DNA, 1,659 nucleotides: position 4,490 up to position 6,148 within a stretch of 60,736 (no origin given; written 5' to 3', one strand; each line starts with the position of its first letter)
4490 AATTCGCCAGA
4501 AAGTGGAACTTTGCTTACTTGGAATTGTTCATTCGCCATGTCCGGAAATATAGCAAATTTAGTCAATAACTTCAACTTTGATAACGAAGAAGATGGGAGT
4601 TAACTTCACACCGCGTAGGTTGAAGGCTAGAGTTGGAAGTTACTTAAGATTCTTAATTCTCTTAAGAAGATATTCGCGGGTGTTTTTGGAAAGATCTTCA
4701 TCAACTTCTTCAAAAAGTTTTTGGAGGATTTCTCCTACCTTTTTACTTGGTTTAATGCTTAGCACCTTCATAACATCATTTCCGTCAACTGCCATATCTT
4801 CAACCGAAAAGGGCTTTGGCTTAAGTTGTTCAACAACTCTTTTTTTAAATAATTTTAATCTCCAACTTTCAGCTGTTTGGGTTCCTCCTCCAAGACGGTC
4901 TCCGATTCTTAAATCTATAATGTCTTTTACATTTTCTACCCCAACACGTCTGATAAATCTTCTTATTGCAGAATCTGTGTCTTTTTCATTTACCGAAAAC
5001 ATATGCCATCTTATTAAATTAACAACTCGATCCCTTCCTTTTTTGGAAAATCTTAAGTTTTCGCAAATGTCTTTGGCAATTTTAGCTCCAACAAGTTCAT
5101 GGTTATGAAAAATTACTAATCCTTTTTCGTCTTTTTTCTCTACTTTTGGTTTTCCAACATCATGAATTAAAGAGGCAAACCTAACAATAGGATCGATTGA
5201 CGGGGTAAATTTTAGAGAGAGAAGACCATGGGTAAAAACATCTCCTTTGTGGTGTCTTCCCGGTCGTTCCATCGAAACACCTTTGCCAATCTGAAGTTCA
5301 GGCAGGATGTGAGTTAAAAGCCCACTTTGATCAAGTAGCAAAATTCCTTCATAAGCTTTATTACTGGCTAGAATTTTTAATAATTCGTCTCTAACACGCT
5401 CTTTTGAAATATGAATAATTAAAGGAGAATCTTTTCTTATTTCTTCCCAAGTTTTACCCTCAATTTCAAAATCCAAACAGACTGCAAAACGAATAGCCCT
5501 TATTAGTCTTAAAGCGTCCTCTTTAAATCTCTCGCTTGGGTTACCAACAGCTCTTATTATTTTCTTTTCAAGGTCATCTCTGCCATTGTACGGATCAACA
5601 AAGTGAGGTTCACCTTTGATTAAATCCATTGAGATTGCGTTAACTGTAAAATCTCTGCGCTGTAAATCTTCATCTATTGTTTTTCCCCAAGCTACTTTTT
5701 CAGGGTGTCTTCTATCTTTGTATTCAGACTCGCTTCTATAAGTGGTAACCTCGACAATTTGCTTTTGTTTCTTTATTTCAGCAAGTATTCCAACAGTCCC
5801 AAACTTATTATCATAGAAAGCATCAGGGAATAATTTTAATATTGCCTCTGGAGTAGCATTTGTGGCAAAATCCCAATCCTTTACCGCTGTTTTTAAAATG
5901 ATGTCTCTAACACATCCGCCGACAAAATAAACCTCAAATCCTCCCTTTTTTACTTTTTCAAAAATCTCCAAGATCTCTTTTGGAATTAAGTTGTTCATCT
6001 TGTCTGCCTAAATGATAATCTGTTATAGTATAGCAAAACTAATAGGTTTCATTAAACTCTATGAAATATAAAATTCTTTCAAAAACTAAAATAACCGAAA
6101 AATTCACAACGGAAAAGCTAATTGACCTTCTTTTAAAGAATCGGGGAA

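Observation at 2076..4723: The cca 3' end occurs three times within 2.7 kb, and each extra copy closes off a block of orphan genes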

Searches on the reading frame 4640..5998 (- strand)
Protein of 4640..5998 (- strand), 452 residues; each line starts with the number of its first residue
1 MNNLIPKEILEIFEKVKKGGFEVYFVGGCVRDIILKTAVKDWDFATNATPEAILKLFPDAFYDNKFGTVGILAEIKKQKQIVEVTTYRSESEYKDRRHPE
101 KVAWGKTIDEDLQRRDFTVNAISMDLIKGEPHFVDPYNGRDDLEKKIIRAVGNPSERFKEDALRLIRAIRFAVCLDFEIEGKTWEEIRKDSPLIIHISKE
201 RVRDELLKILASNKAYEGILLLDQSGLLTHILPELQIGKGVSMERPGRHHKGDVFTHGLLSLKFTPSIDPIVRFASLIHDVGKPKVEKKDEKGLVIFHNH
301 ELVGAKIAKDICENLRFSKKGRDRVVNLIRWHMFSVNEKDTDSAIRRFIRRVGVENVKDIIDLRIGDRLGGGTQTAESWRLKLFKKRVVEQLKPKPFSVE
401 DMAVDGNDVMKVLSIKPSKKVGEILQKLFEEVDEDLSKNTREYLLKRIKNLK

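Call 6: search_protein_families(library=pfam, proteins=[window:4640-5998:-], max_evalue=0.1)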
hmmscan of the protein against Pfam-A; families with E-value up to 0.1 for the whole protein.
window:4640-5998:- (452 aa): 5 families
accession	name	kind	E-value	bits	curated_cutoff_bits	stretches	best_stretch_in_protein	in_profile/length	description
PF01743.26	PolyA_pol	-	3.6e-35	121.5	23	1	23-149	1-126/126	Poly A polymerase head domain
PF12627.12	PolyA_pol_RNAbd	-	7.5e-20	70.9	22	1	176-235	1-60/64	Probable RNA and SrmB- binding site of polymerase A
PF01966.28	HD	-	1.7e-10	41.6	22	1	271-339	26-92/116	HD domain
PF13735.12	tRNA_NucTran2_2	-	9.9e-08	32.5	27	1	307-446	23-147/149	tRNA nucleotidyltransferase domain 2 putative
PF19337.4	BAMBI_C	-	0.083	13.1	27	0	311-338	106-133/138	BMP and activin membrane-bound inhibitor homolog C-terminus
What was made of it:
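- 4640..5998 (-): cca (CCA-adding tRNA nucleotidyltransferase, 452 aa). This is the intact gene whose tail is repeated. The last of these spans residues 307-446, so the tail is part of the enzyme (call 6).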

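Call 8: find_related_loci(query=window:4640-5998:-, collection=genome_contigs, flank=8000)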
Query window:4640-5998:- (452 aa) in genome_contigs; peptide patterns used: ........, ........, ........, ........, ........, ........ (x = any residue, [..] = any of these).
314 stretches matched a pattern; 71 encode a relative of the query (tblastn E <= 1e-3); 71 distinct loci.
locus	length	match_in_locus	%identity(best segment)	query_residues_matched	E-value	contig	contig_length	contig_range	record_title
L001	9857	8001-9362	69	1-451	0e+0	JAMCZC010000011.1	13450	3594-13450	MAG: Patescibacteria group bacterium isolate FK_Sedi_B_Bin.322 NODE_17925_length_13450_cov_25.4057, whole genome shotgun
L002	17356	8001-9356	66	1-452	0e+0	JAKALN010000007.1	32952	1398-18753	MAG: bacterium isolate WY5.bin128 NODE_1939_length_32952_cov_9.615171, whole genome shotgun sequence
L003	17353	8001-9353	65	1-451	0e+0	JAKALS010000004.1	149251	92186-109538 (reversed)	MAG: bacterium isolate WY5.bin132 NODE_158_length_149251_cov_6.498672, whole genome shotgun sequence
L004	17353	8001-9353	66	5-451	0e+0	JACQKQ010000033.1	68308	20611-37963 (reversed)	MAG: Candidatus Levyibacteriota bacterium isolate NC_groundwater_1181_Ag_S-0.1um_42_368 S_p1_S3_coassembly_k141_1551496,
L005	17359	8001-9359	66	1-451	0e+0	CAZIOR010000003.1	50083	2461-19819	MAG TPA_asm: uncultured Gammaproteobacteria bacterium isolate SRP298887_co1_352 genome assembly, contig: NODE_410_length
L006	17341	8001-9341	66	1-448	0e+0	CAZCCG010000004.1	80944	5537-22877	MAG TPA_asm: uncultured Gammaproteobacteria bacterium isolate SRP200132_co1_33 genome assembly, contig: NODE_375_length_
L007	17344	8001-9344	65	1-451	0e+0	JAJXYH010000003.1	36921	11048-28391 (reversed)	MAG: bacterium isolate BP6.bin75 NODE_1527_length_36921_cov_1.852231, whole genome shotgun sequence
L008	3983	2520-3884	66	1-451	0e+0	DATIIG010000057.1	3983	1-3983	MAG TPA_asm: Candidatus Saccharimonadales bacterium isolate SMAG_U15658 k141_581087, whole genome shotgun sequence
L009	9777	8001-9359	64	1-451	0e+0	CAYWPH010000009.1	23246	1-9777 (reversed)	MAG TPA_asm: uncultured Gammaproteobacteria bacterium isolate SRP302447_co3_825 genome assembly, contig: NODE_5985_lengt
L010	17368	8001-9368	66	1-451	0e+0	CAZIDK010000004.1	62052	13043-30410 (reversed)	MAG TPA_asm: uncultured Gammaproteobacteria bacterium isolate SRP302447_co4_23 genome assembly, contig: NODE_1485_length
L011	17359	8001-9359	64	1-451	0e+0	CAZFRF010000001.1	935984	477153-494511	MAG TPA_asm: uncultured Gammaproteobacteria bacterium isolate SRP292972_co1_100 genome assembly, contig: NODE_5_length_9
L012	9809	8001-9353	64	5-451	0e+0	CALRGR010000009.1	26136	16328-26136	MAG: Candidatus Levybacteria bacterium GW2011_GWA1_37_16 isolate Baikal-1250m-152 genome assembly, contig: Baikal-1250m-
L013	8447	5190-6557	65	1-451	0e+0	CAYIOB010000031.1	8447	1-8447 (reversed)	MAG TPA_asm: uncultured Gammaproteobacteria bacterium isolate ERP119705_co25_644 genome assembly, contig: NODE_8476_leng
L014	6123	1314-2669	64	1-451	0e+0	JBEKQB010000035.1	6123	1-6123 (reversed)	MAG: Candidatus Levyibacteriota bacterium isolate SPRUCE 478 SPRUCE_478_35, whole genome shotgun sequence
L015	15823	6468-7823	63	1-451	0e+0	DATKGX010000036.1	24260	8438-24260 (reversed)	MAG TPA_asm: Patescibacteria group bacterium isolate SMAG_U14562 k141_81215, whole genome shotgun sequence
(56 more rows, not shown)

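Call 11: find_encoding_contigs(protein=window:4640-5998:-, flank=10000, max_places=10)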
Protein window:4640-5998:- (452 aa): no gene with exactly this product is on record in the collection.

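Call 12: find_related_loci(query=window:4640-5998:-, collection=metagenome_contigs, flank=8000)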
Query window:4640-5998:- (452 aa) in metagenome_contigs; peptide patterns used: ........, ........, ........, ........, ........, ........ (x = any residue, [..] = any of these).
599 stretches matched a pattern (row limit reached: there are more); 95 encode a relative of the query (tblastn E <= 1e-3); the best 80 are kept; 80 distinct loci.
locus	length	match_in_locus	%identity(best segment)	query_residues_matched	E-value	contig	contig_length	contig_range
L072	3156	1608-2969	78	1-452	0e+0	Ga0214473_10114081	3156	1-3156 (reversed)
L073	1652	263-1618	67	5-452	0e+0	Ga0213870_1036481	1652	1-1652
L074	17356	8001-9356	67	1-451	0e+0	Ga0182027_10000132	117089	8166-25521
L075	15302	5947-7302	66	1-451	0e+0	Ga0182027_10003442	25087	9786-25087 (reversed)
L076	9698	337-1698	68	1-451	0e+0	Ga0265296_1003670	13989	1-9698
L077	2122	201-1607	66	5-451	0e+0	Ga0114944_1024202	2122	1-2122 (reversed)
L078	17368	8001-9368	64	3-451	0e+0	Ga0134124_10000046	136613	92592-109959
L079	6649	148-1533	65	5-452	0e+0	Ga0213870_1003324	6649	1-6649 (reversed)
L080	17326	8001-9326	66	5-451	0e+0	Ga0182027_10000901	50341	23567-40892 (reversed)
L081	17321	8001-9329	66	5-452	0e+0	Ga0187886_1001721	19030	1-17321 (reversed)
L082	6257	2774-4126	64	3-451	0e+0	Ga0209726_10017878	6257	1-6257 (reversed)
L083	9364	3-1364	66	22-451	0e+0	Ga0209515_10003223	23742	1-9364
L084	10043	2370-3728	66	1-451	0e+0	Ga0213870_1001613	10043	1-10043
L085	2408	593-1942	64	1-452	0e+0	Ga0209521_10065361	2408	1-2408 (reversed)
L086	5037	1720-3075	64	1-451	0e+0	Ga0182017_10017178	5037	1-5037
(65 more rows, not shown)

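Call 90: search_protein_families(library=pfam, alignment_id=A2, max_evalue=0.001)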
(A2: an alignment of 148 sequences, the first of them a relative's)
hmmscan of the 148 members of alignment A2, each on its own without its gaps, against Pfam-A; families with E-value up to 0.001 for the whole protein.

A. member 1, L102:12089-13441:- (450 aa): 5 families
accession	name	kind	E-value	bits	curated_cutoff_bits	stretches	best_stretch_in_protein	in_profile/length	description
PF22599.2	SecDF_P1_head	-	1.5e-29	102.7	27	1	174-271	17-114/114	SecDF, P1 head subdomain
PF21760.3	SecD_1st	-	2e-18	66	27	1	88-146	2-57/60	Protein translocase subunit SecDF, P1 domain, N-terminal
PF02355.23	SecD_SecF_C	-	7.7e-13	48.7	20.5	1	273-448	13-186/189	Protein export membrane protein SecD/SecF, C-terminal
PF03176.21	MMPL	-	3e-07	30.1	20.5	1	292-438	144-292/333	MMPL family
PF07549.19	Sec_GG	-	0.00014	21.7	20.3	1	57-76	8-27/28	SecD/SecF GG Motif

B. families by the number of members that match (of 148 scanned): 30 families (the first 25 are shown)
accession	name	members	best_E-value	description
PF02355.23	SecD_SecF_C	64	6.6e-59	Protein export membrane protein SecD/SecF, C-terminal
PF07549.19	Sec_GG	44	1.7e-08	SecD/SecF GG Motif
PF09424.15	YqeY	29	3e-52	Yqey-like protein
PF03176.21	MMPL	27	6.7e-09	MMPL family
PF22599.2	SecDF_P1_head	26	5.8e-33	SecDF, P1 head subdomain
PF21760.3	SecD_1st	25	9.7e-22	Protein translocase subunit SecDF, P1 domain, N-terminal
PF02637.23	GatB_Yqey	23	1.3e-07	GatB domain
PF00005.33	ABC_tran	17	9.1e-32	ABC transporter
PF01061.29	ABC2_membrane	17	8.1e-10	ABC-2 type transporter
PF13304.12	AAA_21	16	1.8e-14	AAA domain, putative AbiEii toxin, Type IV TA system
PF12698.13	ABC2_membrane_3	14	1.4e-07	ABC-2 family transporter protein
PF13401.12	AAA_22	8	1.2e-05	AAA domain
PF02463.25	SMC_N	7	1.1e-06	RecF/RecN/SMC N terminal domain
PF11258.13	DUF3048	4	2.1e-35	Protein of unknown function (DUF3048) N-terminal domain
PF17479.7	DUF3048_C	4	2e-26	Protein of unknown function (DUF3048) C-terminal domain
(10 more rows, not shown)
